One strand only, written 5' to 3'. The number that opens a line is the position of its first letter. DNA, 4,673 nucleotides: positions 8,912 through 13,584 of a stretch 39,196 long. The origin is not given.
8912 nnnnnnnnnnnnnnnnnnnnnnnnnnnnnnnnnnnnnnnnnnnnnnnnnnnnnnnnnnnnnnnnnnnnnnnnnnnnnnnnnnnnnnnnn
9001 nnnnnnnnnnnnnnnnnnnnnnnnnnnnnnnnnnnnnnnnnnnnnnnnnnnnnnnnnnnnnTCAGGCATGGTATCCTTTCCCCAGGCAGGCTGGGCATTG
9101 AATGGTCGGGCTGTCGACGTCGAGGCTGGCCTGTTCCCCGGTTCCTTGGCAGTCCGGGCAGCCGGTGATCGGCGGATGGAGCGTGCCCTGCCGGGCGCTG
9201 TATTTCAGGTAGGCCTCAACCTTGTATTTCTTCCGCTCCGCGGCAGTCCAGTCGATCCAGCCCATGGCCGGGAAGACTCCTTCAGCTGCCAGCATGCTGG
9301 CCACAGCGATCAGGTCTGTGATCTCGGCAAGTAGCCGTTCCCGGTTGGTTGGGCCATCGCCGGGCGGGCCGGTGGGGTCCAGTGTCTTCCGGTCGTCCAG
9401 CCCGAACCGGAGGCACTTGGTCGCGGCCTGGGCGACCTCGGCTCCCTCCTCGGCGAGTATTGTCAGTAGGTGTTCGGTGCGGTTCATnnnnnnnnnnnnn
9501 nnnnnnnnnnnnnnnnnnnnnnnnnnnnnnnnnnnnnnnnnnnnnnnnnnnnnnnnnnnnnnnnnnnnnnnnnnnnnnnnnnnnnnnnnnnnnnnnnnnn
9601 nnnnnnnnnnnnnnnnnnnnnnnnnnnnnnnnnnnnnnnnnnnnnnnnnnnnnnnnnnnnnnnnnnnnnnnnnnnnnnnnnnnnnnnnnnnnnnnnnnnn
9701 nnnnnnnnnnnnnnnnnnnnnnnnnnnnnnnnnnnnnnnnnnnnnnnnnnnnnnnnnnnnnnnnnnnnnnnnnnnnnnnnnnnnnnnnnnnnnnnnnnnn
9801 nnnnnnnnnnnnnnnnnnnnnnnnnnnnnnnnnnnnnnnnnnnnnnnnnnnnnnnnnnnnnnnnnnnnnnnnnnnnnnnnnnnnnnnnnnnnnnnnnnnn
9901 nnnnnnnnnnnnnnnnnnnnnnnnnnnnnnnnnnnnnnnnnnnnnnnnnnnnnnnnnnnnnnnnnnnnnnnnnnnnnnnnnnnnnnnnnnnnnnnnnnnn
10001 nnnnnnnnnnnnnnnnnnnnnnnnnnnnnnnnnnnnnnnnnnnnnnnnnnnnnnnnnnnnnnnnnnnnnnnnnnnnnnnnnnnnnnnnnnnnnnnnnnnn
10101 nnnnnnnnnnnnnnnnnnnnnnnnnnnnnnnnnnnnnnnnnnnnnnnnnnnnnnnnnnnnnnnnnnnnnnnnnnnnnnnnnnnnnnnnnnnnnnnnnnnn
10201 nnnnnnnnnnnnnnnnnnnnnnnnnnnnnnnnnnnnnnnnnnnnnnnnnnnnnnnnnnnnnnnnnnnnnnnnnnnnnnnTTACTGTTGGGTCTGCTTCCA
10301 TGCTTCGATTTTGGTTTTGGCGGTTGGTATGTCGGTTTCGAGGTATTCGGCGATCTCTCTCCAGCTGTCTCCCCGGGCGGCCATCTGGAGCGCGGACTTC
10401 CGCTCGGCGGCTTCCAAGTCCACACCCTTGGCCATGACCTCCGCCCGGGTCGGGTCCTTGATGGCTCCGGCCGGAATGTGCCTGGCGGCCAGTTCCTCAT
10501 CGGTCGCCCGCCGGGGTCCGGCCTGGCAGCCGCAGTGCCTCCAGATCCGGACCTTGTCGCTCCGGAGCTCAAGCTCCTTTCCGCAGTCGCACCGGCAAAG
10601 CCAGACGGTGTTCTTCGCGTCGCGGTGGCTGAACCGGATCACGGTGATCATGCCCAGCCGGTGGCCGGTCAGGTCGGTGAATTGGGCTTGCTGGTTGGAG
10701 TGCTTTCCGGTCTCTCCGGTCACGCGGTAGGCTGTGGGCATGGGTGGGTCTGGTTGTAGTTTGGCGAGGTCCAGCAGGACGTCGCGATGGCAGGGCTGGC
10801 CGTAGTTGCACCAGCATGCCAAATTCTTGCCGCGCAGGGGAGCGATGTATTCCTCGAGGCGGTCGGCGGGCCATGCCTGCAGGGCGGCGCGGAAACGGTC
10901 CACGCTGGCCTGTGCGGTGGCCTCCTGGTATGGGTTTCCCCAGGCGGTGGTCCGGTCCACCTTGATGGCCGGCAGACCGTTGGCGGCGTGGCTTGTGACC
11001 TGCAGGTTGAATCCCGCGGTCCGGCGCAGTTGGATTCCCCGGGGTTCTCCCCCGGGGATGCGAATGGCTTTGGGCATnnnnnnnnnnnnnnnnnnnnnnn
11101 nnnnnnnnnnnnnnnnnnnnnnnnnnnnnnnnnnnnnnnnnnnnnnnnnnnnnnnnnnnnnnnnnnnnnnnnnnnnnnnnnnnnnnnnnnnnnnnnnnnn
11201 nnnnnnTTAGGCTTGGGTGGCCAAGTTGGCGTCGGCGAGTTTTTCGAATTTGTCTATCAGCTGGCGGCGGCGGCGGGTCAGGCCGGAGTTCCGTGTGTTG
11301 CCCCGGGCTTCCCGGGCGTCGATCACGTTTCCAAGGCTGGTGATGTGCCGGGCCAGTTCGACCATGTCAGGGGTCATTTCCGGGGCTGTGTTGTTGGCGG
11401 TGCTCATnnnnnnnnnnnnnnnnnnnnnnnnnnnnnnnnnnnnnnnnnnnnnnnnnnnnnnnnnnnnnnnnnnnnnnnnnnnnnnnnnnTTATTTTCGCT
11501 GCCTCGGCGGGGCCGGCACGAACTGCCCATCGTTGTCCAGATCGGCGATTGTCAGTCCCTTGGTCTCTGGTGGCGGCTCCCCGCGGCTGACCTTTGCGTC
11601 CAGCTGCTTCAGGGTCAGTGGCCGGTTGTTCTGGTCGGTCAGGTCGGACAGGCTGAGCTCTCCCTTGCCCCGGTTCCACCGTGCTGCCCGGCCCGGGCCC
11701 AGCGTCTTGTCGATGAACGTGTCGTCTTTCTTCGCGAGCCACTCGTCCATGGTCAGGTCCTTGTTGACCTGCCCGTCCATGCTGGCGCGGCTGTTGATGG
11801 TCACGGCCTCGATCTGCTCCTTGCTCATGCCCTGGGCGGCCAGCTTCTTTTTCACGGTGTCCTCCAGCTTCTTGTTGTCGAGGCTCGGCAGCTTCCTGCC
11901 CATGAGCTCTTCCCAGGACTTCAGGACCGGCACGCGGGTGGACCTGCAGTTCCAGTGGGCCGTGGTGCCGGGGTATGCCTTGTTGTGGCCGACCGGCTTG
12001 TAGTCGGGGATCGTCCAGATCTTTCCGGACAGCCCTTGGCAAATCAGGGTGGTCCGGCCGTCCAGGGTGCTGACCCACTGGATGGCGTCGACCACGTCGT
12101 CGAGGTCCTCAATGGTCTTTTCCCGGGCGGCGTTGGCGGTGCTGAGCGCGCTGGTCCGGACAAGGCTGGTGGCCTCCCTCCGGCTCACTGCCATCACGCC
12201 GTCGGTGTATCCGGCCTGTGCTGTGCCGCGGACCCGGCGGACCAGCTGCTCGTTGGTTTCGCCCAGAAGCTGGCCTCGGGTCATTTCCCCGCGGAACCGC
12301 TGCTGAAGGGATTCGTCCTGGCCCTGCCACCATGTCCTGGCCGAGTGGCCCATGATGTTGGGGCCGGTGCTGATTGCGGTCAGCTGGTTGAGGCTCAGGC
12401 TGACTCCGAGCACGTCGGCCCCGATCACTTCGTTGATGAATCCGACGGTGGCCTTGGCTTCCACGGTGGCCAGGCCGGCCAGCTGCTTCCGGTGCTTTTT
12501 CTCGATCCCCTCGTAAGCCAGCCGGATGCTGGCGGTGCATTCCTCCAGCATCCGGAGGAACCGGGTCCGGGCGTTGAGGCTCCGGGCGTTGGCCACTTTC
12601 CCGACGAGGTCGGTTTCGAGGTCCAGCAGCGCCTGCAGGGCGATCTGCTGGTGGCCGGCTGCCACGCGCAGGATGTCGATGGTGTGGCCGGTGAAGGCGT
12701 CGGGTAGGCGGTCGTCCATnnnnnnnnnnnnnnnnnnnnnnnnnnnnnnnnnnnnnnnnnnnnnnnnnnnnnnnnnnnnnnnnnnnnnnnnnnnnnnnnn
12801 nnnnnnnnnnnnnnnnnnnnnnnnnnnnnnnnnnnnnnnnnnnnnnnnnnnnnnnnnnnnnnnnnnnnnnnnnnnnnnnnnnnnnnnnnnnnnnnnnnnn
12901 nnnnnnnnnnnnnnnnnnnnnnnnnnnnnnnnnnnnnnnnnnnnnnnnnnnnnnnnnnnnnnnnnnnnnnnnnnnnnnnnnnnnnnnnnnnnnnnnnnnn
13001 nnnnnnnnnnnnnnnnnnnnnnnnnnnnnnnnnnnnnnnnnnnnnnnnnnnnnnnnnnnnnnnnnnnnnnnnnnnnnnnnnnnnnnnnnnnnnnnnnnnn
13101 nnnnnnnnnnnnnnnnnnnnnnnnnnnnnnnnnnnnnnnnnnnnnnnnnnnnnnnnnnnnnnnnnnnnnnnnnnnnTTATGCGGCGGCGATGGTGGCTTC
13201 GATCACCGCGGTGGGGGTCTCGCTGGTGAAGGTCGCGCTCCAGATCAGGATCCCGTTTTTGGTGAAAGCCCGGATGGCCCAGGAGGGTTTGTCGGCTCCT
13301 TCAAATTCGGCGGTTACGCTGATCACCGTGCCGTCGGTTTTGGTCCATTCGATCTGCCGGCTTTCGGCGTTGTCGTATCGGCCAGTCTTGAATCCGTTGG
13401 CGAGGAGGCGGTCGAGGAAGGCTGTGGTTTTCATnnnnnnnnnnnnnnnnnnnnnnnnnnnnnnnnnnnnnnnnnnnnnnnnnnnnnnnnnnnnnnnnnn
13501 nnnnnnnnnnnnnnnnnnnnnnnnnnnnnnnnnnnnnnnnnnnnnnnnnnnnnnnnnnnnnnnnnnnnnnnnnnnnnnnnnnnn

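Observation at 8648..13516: Three copies of an ~80-bp intergenic cassette, each driving a different small gene (moron-like units)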

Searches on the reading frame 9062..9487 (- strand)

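Call 13: search_protein_families(library=phrogs, proteins=[window:9062-9487:-], max_evalue=0.01)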
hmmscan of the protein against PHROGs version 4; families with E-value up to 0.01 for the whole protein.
window:9062-9487:- (141 aa): 3 families
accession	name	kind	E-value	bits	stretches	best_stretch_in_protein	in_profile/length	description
phrog_4856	-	other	8e-20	72.3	1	1-99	84-175/195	nucleoside triphosphate pyrophosphohydrolase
phrog_3931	-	unknown function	0.0043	18.1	0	109-119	44-56/59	-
phrog_6060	-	transcription regulation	0.0069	17.3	0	110-138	16-47/61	anti-termination protein Q-like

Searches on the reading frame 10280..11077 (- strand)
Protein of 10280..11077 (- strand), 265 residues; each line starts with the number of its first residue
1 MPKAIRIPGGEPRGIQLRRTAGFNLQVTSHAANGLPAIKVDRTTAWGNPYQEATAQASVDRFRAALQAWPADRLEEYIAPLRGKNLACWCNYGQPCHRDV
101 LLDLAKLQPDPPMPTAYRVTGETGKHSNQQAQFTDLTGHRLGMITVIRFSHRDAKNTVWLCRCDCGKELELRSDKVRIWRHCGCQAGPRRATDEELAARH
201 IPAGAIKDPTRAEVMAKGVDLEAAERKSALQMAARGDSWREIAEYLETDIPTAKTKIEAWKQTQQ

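Call 13: search_protein_families(library=phrogs, proteins=[window:10280-11077:-], max_evalue=0.01)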
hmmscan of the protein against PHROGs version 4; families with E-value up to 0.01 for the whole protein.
window:10280-11077:- (265 aa): 5 families
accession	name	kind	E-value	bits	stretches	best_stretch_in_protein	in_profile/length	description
phrog_464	-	unknown function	1.6e-15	58.5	1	36-106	207-286/322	unknown function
phrog_374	-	DNA, RNA and nucleotide metabolism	3.5e-14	53.5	1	125-187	186-252/617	HNH endonuclease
phrog_32227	-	unknown function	3.6e-12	47.5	1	73-109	188-224/230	-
phrog_18493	-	unknown function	9e-09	36.5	1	120-172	44-93/136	-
phrog_27240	-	unknown function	0.0043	18.4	1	144-245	15-117/132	-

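Call 36: search_protein_families(library=pfam, proteins=[window:10280-11077:-], max_evalue=0.01)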
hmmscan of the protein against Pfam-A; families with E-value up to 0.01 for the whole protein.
window:10280-11077:- (265 aa): 1 family
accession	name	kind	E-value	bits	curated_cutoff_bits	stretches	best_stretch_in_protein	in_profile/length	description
PF14216.11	DUF4326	-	2.5e-15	57.3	25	1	33-102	8-81/82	Domain of unknown function (DUF4326)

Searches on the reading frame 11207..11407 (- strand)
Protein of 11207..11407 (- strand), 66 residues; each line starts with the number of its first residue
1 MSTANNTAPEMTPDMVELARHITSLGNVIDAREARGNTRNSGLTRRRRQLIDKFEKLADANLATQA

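Call 13: search_protein_families(library=phrogs, proteins=[window:11207-11407:-], max_evalue=0.01)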
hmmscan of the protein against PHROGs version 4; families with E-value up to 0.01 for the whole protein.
window:11207-11407:- (66 aa): 0 families

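Call 36: search_protein_families(library=pfam, proteins=[window:11207-11407:-], max_evalue=0.01)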
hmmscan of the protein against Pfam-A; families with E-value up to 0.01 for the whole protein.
window:11207-11407:- (66 aa): 0 families

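Call 78: search_protein_representatives(protein=window:11207-11407:-)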
Query: 66 residues. Proteins with E-value up to 0.001 (for the whole library): 15; up to 1e-10: 2; up to 1e-30: 1. The best 15 are listed.
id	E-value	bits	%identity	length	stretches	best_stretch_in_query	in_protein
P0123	6.9e-35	132.4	100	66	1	1-66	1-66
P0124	2.4e-11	58.9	35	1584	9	25-61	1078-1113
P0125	1.9e-08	49.9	32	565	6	3-31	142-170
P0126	4.8e-08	48.6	34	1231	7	23-60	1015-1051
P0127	2.9e-07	46.2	34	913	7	23-60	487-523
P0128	3.3e-06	42.8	28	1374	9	21-60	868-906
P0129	9.1e-06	41.5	35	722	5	19-61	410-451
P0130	1.7e-05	40.6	34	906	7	20-61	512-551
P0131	7.8e-05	38.6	36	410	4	23-60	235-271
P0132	2.9e-04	36.8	37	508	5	20-64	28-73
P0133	3.9e-04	36.4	34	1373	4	33-64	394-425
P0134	6.7e-04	35.6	36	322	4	22-60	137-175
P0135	7.7e-04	35.5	31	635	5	17-61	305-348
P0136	7.8e-04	35.4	32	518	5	23-61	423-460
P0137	7.8e-04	35.4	35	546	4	23-61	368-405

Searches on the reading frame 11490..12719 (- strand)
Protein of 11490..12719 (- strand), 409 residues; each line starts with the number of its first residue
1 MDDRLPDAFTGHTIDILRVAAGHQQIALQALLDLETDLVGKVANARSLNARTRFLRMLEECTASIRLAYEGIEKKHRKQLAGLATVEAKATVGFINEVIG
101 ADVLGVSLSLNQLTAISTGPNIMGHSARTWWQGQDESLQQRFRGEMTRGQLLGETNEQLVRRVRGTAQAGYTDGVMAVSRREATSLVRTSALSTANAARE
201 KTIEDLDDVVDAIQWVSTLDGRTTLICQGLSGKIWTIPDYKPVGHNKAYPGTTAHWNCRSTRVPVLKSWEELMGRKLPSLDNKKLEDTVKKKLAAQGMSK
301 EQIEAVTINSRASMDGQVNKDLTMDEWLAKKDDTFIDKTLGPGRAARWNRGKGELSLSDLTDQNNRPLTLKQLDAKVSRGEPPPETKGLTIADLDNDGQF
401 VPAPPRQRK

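Call 13: search_protein_families(library=phrogs, proteins=[window:11490-12719:-], max_evalue=0.01)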
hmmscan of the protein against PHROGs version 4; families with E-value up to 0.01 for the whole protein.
window:11490-12719:- (409 aa): 12 families
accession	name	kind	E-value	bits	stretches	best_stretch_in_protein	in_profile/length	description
phrog_241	-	head and packaging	1.1e-83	283.4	1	1-375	13-354/679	head morphogenesis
phrog_21789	-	head and packaging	1.4e-38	133.3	1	7-377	11-380/1195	virion structural protein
phrog_7625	-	head and packaging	2.3e-30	106.9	1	33-373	26-322/504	head morphogenesis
phrog_6577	-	unknown function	3.4e-28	99.5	1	119-374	96-312/1066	-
phrog_115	-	head and packaging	1.6e-19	71.5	1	131-296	200-355/665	minor head protein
phrog_595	-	head and packaging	3.6e-19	70.5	1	131-329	179-328/513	head maturation protease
phrog_4728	-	head and packaging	4.9e-17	62.9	1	49-304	96-332/591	head morphogenesis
phrog_2841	-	head and packaging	2.3e-15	57.6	1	125-273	184-314/525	minor head protein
phrog_3517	-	head and packaging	2.9e-11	44.3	1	179-272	231-335/371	head morphogenesis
phrog_14819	-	unknown function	6.5e-08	33.6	1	310-373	17-78/91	-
phrog_19443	-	head and packaging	4e-07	29.9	1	125-272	157-291/579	minor head protein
phrog_19194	-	unknown function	0.0025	17.6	1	194-265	134-200/438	-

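Call 24: find_encoding_contigs(protein=window:11490-12719:-, flank=10000)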
Protein window:11490-12719:- (409 aa): no gene with exactly this product is on record in the collection.

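Call 25: find_related_loci(query=window:11490-12719:-, collection=viral_contigs, flank=6000)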
Query window:11490-12719:- (409 aa) in viral_contigs; peptide patterns used: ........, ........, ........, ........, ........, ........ (x = any residue, [..] = any of these).
1 stretches matched a pattern, but none encodes a relative of the query by tblastn (E <= 1e-3).

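Call 26: find_homologous_proteins(query=window:11490-12719:-)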
Query window:11490-12719:- (409 aa): 1043 proteins with E <= 0.001 among 8000 candidates; the best 120 are listed.
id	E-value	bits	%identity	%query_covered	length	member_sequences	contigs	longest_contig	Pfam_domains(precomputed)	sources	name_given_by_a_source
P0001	5.2e-269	910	100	100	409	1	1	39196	PF04233.20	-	-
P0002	6.3e-156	538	57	100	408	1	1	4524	PF04233.20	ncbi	-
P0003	3.3e-147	509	58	99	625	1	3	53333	PF04233.20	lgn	-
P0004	4.0e-142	492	56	97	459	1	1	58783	PF04233.20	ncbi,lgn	-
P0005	3.5e-136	473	55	96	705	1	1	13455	PF04233.20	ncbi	-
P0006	3.4e-127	443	52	98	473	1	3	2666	PF04233.20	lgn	-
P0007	2.3e-109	384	48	99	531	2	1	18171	PF04233.20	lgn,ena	-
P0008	8.5e-108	379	50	93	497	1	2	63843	PF04233.20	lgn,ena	-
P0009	4.6e-106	373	48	92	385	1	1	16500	PF04233.20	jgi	jgi:SPP1 gp7 family putative phage head morphogenesis protein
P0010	1.1e-104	369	45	92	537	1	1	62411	PF04233.20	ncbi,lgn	-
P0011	3.0e-102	361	47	90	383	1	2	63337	PF04233.20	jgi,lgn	-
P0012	3.1e-101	357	46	90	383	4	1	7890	PF04233.20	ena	-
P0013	3.2e-100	354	46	90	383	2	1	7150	PF04233.20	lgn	-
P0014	2.0e-99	352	45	92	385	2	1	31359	PF04233.20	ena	-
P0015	7.9e-99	350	46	90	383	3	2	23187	PF04233.20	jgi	jgi:SPP1 gp7 family putative phage head morphogenesis protein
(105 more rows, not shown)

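Call 27: find_encoding_contigs(protein=P0004, flank=10000, max_places=2)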
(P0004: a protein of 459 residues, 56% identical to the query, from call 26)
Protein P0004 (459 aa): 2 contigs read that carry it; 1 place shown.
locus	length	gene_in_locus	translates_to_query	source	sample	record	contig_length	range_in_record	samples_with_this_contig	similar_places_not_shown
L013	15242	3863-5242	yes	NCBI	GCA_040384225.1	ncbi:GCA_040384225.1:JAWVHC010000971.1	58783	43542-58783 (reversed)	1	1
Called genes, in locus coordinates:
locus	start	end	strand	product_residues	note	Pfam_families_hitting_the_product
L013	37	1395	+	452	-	-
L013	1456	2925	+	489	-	PF13264:DUF4055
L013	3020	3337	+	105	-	-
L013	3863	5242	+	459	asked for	PF04233:Phage_Mu_F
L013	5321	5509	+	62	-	-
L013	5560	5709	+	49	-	-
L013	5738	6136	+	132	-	-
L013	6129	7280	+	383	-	PF01555:N6_N4_Mtase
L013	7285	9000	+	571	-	PF00145:DNA_methylase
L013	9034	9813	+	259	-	-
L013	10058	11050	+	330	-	PF20036:Gp13-like (faint)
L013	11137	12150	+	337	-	-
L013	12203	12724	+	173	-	-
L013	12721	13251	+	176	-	PF20557:DnaT_2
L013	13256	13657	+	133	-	-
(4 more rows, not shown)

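Call 28: find_encoding_contigs(protein=P0003, flank=10000, max_places=2)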
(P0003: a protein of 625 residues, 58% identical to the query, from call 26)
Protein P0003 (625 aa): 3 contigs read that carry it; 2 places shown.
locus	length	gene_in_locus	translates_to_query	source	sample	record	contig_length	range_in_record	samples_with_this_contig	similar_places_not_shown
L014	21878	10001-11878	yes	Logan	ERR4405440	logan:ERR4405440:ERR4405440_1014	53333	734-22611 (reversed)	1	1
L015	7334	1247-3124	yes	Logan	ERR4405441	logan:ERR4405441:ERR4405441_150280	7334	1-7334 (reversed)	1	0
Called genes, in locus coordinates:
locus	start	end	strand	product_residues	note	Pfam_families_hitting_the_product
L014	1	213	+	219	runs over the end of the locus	-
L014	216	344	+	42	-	-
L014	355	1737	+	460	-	-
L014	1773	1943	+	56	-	-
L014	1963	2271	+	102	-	-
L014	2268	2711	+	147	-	PF14216:DUF4326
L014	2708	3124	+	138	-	PF02945:Endonuclease_7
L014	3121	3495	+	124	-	PF00583:Acetyltransf_1 (weak), PF13508:Acetyltransf_7 (weak)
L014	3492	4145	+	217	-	-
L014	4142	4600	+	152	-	-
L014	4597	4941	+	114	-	-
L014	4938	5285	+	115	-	-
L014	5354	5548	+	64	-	-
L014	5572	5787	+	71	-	-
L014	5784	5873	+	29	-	-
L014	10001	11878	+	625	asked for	PF04233:Phage_Mu_F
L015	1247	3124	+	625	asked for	PF04233:Phage_Mu_F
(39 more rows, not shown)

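Call 29: find_encoding_contigs(protein=P0002, flank=10000, max_places=2)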
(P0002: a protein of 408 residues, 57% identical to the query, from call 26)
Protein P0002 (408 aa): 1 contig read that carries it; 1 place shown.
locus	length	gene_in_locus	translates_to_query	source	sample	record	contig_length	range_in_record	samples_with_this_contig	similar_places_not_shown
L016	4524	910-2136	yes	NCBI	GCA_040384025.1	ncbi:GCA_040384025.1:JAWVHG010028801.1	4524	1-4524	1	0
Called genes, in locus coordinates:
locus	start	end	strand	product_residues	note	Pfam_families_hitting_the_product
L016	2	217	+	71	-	?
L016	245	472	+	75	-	-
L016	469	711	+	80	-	-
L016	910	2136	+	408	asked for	PF04233:Phage_Mu_F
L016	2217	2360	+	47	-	-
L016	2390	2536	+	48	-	-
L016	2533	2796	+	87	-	-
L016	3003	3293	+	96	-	-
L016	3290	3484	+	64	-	-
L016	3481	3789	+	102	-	-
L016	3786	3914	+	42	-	-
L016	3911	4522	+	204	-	?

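Call 40: find_encoding_contigs(protein=P0005, flank=10000, max_places=1)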
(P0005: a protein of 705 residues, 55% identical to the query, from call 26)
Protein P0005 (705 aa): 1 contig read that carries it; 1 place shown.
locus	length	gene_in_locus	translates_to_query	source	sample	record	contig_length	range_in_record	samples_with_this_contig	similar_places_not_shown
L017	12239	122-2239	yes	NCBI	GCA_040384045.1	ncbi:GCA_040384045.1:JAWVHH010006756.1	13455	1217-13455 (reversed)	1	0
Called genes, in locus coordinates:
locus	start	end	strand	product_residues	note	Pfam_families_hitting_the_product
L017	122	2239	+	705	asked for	PF04233:Phage_Mu_F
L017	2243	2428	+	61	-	-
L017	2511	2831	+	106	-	-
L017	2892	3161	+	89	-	-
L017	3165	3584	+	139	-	-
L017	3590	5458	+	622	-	PF00145:DNA_methylase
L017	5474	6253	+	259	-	-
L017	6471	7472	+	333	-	PF20036:Gp13-like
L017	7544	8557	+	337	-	-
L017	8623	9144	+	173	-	-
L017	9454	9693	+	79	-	-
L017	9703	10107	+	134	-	-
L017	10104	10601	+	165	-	-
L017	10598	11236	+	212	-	-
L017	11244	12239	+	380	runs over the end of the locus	-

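Call 41: find_encoding_contigs(protein=P0008, flank=10000, max_places=1)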
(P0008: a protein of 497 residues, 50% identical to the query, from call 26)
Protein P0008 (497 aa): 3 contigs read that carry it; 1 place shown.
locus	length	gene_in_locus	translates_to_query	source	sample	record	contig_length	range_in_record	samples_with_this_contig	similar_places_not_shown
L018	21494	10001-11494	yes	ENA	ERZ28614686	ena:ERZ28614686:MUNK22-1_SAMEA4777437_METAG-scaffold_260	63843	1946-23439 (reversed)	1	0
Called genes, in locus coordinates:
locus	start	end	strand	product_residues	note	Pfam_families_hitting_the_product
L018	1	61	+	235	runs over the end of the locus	-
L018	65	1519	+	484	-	PF04466:Terminase_3 (weak)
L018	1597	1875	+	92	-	-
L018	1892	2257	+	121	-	-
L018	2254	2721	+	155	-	-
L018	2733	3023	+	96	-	-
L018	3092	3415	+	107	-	-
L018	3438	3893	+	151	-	-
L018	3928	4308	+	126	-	-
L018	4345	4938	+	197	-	-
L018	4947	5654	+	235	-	-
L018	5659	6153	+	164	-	-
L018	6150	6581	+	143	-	-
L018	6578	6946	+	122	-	-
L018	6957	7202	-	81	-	-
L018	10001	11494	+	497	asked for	PF04233:Phage_Mu_F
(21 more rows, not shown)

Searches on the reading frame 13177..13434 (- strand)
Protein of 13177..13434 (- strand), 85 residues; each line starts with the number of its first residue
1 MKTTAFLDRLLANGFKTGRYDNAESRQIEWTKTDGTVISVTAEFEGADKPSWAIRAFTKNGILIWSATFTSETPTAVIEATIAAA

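Call 13: search_protein_families(library=phrogs, proteins=[window:13177-13434:-], max_evalue=0.01)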
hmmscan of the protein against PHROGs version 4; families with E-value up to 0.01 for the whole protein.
window:13177-13434:- (85 aa): 0 families

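Call 36: search_protein_families(library=pfam, proteins=[window:13177-13434:-], max_evalue=0.01)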
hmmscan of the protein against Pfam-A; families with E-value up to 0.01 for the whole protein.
window:13177-13434:- (85 aa): 1 family
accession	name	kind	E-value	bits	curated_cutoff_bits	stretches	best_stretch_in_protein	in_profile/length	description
PF03771.21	SPDY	-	5.6e-05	23.5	25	1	43-83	10-53/61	Domain of unknown function (DUF317)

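Call 66: find_homologous_proteins(query=window:13177-13434:-, max_evalue=0.01)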
Query window:13177-13434:- (85 aa): 1 proteins with E <= 0.01 among 3 candidates.
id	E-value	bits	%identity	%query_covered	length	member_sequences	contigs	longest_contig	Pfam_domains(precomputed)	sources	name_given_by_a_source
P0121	5.3e-48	178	100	100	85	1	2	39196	-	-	-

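Call 73: find_encoding_contigs(protein=window:13177-13434:-, flank=10000, max_places=4)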
Protein window:13177-13434:- (85 aa): 1 contig read that carries it; 1 place shown.
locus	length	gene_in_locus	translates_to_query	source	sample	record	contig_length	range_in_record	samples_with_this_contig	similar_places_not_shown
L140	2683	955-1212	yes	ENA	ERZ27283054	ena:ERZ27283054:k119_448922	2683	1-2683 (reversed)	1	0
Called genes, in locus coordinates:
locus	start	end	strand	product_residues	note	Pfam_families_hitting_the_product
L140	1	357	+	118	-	?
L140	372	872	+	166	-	-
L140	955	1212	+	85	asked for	-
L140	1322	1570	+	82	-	-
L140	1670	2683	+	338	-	?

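Call 85: predict_structure(protein=window:13177-13434:-)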
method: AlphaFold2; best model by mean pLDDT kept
length: 85 residues; sequences in the alignment: 1
mean_pLDDT: 64.0   pTM: 0.51
mean pLDDT of the five models: 64.0, 59.7, 53.5, 52.7, 50.1
residues with pLDDT >= 90: 0; 70-90: 25; 50-70: 55; < 50: 5
segments of 3 or more residues with pLDDT < 50: none
pLDDT, mean of each block of 10 residues (from residue 1): 59 66 59 71 61 71 71 60 51
secondary structure, 60 per line:
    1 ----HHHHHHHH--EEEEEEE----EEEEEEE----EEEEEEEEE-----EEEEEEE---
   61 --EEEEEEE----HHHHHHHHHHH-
elements in order: H5-12 E15-21 E26-32 E37-45 E51-57 E63-69 H74-84
